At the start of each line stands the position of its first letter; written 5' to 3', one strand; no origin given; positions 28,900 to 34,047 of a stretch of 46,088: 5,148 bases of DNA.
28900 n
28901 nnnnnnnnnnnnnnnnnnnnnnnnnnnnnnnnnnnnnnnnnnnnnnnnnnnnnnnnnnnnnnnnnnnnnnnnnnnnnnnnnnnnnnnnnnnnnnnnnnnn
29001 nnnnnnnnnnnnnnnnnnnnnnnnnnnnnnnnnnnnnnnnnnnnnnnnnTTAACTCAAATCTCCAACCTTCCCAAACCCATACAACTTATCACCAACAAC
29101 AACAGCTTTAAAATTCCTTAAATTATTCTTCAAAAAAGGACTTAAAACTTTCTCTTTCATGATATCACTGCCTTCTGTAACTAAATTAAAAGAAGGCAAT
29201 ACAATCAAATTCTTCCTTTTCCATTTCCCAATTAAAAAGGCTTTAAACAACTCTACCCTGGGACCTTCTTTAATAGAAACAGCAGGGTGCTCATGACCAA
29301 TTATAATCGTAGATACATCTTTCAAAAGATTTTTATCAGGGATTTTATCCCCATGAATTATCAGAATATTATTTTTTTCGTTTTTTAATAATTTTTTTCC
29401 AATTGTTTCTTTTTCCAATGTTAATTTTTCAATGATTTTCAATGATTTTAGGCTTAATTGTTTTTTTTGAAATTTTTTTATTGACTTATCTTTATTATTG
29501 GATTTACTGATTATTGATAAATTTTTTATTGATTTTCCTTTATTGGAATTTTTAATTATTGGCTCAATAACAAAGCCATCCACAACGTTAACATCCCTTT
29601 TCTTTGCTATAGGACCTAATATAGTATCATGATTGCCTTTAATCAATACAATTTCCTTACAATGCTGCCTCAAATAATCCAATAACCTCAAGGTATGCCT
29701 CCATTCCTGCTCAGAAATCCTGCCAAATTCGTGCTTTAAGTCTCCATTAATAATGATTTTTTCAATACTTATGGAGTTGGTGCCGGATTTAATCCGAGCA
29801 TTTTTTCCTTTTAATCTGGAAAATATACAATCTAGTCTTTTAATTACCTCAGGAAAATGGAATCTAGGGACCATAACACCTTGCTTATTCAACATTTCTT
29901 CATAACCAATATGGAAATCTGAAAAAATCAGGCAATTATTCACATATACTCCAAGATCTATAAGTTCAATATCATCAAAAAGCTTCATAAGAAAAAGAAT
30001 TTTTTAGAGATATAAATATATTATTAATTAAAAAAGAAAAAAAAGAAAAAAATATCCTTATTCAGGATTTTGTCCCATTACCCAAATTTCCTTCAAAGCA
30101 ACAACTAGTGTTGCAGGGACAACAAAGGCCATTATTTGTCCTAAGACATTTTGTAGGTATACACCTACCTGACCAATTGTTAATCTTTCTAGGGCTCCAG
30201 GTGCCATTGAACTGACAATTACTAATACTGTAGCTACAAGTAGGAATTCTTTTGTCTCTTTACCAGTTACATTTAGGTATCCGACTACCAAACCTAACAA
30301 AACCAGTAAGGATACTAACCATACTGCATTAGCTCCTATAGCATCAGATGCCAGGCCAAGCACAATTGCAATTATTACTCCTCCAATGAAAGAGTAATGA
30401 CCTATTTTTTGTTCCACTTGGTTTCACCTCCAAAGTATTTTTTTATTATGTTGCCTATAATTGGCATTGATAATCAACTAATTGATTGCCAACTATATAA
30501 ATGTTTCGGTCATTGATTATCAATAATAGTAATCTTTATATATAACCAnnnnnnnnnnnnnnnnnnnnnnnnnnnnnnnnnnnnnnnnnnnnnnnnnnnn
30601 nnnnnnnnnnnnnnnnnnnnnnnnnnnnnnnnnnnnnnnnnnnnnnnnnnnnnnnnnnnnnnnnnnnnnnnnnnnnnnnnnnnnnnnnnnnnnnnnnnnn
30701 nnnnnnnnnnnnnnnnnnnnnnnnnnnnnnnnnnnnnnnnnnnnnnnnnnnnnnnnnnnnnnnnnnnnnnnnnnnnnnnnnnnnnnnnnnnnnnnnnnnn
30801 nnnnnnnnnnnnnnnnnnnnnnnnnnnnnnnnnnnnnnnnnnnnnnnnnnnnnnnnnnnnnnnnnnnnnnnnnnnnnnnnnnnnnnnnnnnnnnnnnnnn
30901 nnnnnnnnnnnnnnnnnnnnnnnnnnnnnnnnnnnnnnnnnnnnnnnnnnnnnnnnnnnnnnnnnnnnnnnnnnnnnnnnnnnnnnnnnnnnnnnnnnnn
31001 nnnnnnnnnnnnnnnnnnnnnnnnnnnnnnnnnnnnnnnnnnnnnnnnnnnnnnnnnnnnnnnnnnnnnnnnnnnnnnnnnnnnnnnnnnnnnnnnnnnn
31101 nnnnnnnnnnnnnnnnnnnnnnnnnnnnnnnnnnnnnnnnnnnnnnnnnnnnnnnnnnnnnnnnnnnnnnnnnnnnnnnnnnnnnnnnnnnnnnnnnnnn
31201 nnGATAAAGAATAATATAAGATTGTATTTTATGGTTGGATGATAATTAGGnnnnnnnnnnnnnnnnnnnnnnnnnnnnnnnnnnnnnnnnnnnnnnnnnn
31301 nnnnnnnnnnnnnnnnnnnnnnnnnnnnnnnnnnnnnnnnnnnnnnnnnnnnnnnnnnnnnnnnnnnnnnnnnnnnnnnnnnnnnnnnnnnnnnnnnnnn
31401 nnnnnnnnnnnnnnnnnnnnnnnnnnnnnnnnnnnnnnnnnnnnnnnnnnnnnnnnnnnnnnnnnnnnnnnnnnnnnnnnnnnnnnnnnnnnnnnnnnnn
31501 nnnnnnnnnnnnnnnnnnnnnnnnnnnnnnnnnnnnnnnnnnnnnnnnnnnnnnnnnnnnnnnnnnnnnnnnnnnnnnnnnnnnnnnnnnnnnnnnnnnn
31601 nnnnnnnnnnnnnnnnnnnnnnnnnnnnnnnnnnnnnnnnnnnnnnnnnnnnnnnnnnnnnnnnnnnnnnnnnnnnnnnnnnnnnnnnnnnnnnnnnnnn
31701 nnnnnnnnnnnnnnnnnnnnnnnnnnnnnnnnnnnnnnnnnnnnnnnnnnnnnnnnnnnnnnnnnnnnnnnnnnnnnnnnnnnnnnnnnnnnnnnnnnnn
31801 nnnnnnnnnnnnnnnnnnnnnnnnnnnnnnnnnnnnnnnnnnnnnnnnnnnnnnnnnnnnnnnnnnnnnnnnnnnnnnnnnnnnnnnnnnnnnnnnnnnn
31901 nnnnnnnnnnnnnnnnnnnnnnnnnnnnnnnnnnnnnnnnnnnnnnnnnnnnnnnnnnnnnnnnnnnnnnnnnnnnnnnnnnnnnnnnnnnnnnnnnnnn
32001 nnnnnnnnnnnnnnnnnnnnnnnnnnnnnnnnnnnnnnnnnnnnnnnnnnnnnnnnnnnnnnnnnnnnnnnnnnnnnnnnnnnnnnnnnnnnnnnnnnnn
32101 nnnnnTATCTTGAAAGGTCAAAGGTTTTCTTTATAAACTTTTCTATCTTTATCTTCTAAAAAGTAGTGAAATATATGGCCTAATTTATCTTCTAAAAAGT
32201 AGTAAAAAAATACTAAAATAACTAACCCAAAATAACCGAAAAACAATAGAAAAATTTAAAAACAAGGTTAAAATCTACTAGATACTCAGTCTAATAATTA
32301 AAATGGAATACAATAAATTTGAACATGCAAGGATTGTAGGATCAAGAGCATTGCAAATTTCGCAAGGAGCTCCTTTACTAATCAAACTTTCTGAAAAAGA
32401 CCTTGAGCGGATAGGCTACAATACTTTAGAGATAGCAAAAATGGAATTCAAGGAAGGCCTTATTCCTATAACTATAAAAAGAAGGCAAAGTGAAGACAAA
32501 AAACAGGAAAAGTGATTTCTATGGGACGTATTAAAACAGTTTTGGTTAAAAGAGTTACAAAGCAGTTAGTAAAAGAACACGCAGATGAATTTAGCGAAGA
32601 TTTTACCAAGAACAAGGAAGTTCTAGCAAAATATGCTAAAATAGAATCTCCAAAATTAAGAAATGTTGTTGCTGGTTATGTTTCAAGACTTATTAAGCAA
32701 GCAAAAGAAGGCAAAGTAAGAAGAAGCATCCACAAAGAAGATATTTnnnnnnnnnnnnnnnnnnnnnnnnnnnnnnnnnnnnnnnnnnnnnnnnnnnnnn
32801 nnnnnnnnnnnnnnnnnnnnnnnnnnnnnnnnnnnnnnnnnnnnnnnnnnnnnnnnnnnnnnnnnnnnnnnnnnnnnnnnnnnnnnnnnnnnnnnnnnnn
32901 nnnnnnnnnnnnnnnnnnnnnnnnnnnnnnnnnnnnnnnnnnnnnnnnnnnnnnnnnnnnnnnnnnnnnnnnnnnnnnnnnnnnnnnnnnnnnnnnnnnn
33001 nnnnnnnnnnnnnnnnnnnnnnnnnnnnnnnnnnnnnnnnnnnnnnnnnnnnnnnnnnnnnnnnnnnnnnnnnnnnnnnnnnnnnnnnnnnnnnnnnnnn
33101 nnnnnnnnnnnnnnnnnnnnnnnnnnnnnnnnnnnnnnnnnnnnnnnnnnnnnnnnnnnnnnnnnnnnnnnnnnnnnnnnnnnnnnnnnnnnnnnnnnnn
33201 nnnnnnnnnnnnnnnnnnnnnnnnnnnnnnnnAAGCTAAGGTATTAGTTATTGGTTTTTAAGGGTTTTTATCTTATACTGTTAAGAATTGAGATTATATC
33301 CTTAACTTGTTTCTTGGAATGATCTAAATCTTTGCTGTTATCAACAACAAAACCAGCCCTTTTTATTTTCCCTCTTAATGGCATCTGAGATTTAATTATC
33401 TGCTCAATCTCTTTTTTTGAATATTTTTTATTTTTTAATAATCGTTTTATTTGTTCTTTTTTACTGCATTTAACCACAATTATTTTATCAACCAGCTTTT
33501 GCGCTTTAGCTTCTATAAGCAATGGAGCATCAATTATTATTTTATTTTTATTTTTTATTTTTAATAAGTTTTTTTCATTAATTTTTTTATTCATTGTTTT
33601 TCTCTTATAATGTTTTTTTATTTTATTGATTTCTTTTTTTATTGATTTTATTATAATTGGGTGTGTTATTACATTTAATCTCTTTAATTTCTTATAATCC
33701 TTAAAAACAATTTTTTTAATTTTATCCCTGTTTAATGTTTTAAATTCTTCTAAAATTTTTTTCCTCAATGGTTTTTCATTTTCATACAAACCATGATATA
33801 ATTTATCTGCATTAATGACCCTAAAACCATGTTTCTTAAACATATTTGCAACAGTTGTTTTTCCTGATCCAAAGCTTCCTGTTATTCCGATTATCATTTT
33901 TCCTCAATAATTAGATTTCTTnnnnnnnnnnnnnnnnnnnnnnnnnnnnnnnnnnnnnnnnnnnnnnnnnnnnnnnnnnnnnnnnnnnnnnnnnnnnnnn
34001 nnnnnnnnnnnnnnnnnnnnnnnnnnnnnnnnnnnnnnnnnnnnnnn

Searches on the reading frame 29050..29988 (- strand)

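Call 33: search_protein_families(library=pfam, proteins=[window:29050-29988:-], max_evalue=0.001)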
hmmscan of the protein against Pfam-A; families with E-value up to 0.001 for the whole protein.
window:29050-29988:- (312 aa): 1 family
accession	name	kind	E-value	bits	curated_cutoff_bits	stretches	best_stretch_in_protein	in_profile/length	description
PF00149.33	Metallophos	-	7.1e-08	33.5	21.5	1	20-235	4-190/191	Calcineurin-like phosphoesterase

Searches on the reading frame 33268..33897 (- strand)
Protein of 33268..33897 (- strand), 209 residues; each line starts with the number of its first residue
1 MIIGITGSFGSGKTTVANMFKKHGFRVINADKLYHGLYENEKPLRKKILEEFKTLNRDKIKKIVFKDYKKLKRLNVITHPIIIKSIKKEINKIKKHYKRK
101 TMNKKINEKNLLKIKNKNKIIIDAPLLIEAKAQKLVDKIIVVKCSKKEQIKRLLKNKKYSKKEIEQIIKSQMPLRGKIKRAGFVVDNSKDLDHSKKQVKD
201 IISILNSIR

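Call 34: search_protein_families(library=pfam, proteins=[window:33268-33897:-], max_evalue=0.001)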
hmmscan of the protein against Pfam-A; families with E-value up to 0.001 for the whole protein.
window:33268-33897:- (209 aa): 5 families
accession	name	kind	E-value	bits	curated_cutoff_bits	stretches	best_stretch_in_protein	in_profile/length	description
PF01121.26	CoaE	-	9e-40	136.7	27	2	1-95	1-103/180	Dephospho-CoA kinase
PF13238.12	AAA_18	-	1.2e-08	35.8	29.4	1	3-163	1-118/128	AAA domain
PF13671.12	AAA_33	-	2.6e-05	25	27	1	6-131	5-84/143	AAA domain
PF13207.12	AAA_17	-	0.00014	22.6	27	0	7-56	2-50/136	AAA domain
PF13401.12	AAA_22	-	0.00056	20.7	27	0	2-58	7-64/130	AAA domain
